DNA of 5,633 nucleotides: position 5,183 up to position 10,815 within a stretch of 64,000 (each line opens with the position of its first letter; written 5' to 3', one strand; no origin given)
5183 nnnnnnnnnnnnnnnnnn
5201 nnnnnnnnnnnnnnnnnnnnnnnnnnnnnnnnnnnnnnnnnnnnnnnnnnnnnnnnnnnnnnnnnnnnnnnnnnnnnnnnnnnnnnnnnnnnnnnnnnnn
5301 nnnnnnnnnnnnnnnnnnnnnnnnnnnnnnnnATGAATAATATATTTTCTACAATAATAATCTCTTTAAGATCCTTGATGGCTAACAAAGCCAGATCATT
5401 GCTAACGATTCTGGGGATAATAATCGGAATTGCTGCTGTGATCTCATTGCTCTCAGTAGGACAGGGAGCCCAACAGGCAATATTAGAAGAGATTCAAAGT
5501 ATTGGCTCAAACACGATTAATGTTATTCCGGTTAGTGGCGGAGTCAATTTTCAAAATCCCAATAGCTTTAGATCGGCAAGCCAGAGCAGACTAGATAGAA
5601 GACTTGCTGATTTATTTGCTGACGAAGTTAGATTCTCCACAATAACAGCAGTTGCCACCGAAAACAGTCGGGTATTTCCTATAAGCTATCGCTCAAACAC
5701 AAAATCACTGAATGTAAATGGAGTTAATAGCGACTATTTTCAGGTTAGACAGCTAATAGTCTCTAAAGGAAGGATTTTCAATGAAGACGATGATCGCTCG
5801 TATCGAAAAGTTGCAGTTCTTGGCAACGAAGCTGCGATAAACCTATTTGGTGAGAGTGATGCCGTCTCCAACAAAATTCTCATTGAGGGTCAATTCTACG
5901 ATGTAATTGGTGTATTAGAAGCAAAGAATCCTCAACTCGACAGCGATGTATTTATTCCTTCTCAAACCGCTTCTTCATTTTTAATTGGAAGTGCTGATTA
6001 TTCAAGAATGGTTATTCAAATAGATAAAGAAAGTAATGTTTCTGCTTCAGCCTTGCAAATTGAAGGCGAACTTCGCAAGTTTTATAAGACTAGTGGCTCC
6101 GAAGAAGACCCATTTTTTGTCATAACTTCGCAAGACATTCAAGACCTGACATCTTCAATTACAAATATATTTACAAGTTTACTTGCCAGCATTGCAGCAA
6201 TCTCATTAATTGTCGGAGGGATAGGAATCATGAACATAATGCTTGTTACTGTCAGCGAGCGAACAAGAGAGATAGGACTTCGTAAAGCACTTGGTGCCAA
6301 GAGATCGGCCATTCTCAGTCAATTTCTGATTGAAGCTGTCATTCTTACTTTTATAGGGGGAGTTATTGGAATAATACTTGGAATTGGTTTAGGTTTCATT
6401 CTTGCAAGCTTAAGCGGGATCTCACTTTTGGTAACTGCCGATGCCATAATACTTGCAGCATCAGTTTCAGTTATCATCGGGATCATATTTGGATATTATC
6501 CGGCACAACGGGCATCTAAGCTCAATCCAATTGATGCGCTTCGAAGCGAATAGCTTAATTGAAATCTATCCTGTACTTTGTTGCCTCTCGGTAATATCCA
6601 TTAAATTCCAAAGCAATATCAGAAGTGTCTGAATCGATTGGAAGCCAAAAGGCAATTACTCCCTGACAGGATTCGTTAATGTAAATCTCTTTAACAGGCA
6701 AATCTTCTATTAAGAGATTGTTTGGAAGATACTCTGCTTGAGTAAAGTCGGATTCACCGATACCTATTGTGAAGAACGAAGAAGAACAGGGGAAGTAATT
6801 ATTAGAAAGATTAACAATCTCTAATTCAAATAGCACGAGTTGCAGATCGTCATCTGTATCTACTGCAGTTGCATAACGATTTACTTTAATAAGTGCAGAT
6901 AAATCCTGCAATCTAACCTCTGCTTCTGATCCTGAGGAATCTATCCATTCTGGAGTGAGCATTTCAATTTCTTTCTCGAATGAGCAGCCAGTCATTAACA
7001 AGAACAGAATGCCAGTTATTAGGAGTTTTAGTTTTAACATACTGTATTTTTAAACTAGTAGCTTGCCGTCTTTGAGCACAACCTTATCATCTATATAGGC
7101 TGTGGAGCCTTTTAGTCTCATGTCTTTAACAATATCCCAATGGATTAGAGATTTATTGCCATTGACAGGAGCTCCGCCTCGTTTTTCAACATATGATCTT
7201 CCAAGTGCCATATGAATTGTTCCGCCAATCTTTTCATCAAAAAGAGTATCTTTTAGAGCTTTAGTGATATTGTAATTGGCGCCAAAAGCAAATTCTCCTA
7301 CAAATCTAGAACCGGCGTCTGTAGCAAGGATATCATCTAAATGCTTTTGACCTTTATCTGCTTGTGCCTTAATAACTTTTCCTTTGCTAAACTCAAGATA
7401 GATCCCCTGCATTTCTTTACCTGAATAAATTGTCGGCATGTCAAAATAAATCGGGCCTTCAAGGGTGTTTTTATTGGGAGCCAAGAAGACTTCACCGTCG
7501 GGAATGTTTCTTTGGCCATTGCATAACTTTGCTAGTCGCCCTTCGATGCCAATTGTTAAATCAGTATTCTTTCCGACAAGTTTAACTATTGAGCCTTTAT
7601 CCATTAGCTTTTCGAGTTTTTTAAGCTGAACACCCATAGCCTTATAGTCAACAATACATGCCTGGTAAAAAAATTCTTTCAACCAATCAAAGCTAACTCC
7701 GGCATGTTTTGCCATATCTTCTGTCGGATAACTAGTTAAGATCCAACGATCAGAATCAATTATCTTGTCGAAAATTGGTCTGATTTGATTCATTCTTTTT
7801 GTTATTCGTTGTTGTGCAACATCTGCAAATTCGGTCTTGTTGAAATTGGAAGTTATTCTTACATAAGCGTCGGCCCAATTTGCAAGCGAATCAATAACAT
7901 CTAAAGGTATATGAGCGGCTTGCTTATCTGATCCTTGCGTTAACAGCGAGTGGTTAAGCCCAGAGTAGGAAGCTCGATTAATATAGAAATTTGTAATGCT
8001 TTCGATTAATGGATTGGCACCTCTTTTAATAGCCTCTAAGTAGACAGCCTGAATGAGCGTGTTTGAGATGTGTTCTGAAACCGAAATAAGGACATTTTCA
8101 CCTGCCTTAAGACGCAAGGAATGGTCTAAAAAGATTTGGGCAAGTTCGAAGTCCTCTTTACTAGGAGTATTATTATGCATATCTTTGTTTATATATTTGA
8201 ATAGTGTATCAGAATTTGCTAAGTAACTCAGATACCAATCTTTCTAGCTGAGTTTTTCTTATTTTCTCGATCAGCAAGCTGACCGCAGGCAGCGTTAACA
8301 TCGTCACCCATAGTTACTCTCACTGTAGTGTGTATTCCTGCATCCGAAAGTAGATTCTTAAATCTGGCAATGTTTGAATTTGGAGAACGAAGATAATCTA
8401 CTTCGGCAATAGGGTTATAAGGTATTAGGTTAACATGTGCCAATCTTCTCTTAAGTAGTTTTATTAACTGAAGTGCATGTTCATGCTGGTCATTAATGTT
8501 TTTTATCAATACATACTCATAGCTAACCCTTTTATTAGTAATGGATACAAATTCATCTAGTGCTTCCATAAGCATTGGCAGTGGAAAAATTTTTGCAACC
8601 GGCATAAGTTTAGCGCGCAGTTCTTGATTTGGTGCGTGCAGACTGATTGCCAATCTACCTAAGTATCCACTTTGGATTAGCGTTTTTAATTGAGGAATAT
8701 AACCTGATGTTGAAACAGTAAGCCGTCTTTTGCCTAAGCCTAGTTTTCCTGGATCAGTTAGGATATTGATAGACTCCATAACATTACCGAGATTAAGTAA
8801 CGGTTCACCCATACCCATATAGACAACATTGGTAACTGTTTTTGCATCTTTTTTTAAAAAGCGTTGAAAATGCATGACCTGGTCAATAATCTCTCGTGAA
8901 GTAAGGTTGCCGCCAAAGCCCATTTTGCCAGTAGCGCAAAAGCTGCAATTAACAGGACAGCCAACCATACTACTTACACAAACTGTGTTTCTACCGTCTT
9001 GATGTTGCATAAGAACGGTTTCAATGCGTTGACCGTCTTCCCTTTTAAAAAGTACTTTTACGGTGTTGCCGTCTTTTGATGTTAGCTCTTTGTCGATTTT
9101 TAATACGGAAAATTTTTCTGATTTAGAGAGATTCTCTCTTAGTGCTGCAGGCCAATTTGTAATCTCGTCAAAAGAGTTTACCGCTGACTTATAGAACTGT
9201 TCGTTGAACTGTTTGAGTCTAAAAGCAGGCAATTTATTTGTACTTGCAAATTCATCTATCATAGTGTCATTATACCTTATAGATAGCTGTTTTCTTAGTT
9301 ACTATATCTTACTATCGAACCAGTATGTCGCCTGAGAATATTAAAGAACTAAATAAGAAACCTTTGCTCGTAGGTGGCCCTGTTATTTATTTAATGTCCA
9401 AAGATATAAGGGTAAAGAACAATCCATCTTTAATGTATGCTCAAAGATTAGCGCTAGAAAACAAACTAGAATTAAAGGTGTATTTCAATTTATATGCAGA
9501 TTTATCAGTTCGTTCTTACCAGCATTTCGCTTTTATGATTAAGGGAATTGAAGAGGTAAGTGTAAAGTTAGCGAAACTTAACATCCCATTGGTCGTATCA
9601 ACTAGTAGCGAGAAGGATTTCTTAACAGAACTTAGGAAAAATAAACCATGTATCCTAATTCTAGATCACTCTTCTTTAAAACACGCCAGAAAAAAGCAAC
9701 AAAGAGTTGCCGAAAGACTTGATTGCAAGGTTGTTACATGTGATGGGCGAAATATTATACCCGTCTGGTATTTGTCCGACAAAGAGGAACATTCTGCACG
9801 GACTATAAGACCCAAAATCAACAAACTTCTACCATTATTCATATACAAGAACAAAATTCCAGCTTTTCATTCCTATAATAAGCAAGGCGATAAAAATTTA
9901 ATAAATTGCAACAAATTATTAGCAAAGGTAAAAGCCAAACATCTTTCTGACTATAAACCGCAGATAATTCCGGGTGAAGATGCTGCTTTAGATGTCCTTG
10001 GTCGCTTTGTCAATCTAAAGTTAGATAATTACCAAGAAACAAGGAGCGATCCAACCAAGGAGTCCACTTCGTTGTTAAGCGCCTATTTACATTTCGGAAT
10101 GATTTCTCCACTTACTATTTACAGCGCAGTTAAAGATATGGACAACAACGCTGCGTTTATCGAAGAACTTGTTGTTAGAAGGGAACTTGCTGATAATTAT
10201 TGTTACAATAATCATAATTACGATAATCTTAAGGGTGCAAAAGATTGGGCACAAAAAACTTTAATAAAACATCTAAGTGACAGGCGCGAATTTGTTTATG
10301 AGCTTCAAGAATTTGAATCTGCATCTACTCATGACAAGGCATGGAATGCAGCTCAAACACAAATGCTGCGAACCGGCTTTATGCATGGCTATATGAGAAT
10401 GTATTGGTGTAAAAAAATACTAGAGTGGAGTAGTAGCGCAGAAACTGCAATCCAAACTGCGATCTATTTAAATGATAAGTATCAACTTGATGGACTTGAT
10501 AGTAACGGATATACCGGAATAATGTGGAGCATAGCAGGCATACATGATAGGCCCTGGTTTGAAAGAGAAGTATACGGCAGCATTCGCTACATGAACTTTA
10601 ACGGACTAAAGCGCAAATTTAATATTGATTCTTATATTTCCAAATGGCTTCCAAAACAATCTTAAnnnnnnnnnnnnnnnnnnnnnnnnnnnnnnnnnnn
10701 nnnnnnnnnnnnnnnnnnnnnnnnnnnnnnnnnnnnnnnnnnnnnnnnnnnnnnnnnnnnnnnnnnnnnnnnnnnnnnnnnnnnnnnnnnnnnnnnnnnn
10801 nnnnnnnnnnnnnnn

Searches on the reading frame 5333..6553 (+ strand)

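Call 18: search_protein_families(library=pfam, proteins=[window:5333-6553:+], max_evalue=0.001)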
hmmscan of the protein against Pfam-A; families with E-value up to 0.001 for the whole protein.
window:5333-6553:+ (406 aa): 2 families
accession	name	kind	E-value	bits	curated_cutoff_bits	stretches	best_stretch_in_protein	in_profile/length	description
PF12704.14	MacB_PCD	-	4.3e-38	132.1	27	1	22-243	1-204/207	MacB-like periplasmic core domain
PF02687.27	FtsX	-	3.5e-20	72.7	25.5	1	286-399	2-120/120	FtsX-like permease C-terminal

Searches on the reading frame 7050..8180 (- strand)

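Call 18: search_protein_families(library=pfam, proteins=[window:7050-8180:-], max_evalue=0.001)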
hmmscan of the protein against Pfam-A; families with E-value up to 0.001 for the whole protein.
window:7050-8180:- (376 aa): 1 family
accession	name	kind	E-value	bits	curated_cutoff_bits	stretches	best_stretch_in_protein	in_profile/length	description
PF02073.20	Peptidase_M29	-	9.3e-59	199.7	27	1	12-373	7-405/406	Thermophilic metalloprotease (M29)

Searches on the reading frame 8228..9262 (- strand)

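Call 18: search_protein_families(library=pfam, proteins=[window:8228-9262:-], max_evalue=0.001)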
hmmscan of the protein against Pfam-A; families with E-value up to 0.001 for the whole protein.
window:8228-9262:- (344 aa): 1 family
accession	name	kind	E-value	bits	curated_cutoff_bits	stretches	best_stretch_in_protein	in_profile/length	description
PF04055.27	Radical_SAM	-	2.5e-17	64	29.5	1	97-267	2-166/166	Radical SAM superfamily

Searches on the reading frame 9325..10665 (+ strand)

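Call 18: search_protein_families(library=pfam, proteins=[window:9325-10665:+], max_evalue=0.001)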
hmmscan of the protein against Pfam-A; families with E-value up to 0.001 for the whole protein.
window:9325-10665:+ (446 aa): 1 family
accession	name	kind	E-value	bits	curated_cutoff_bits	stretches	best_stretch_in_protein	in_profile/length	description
PF00875.24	DNA_photolyase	-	6.2e-18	65.7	26.6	1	20-170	1-154/164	DNA photolyase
